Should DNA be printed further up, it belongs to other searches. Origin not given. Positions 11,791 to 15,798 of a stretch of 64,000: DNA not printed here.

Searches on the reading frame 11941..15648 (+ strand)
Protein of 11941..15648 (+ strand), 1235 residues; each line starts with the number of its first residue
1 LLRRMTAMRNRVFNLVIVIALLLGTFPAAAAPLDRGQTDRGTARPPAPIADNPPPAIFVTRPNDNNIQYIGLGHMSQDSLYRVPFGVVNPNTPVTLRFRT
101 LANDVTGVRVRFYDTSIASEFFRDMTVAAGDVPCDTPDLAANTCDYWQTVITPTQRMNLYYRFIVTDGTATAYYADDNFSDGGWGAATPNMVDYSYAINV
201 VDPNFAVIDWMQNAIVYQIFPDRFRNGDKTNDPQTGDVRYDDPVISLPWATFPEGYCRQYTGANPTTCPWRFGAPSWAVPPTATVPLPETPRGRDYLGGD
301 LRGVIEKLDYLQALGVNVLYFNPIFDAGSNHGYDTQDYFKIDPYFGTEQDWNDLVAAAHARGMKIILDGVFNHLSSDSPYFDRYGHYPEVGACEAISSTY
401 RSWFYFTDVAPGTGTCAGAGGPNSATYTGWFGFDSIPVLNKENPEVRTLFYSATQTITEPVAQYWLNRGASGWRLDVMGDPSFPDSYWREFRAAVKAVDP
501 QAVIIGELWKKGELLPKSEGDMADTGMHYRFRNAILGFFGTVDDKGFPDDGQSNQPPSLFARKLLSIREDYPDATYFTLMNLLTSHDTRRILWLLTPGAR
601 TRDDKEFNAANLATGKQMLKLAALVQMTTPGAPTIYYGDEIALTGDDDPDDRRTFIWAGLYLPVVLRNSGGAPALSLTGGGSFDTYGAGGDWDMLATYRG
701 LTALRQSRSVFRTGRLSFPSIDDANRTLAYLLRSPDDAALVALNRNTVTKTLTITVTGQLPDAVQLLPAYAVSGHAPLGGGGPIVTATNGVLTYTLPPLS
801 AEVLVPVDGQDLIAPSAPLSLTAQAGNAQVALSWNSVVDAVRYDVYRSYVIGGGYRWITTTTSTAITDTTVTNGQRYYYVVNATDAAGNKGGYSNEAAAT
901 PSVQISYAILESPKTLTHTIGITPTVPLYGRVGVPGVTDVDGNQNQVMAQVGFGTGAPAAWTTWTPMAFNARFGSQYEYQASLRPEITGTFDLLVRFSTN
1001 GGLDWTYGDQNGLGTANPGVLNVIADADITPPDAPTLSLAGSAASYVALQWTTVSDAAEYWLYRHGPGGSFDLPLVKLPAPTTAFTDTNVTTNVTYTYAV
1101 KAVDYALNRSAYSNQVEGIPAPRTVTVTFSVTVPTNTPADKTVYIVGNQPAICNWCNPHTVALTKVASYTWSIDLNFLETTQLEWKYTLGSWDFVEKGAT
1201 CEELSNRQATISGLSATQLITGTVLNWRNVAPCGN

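Call 50: search_protein_families(library=pfam, proteins=[window:11941-15648:+], max_evalue=0.001)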
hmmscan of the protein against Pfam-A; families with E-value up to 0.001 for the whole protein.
window:11941-15648:+ (1235 aa): 3 families
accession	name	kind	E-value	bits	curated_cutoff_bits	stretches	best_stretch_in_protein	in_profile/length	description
PF00128.31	Alpha-amylase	-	5.7e-56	191.1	22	1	218-645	1-358/446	Alpha amylase, catalytic domain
PF00686.25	CBM_20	-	6.6e-10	39.1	23.3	1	1124-1212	1-88/97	Starch binding domain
PF02903.20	Alpha-amylase_N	-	0.00084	20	23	0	93-182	22-104/120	Alpha amylase, N-terminal ig-like domain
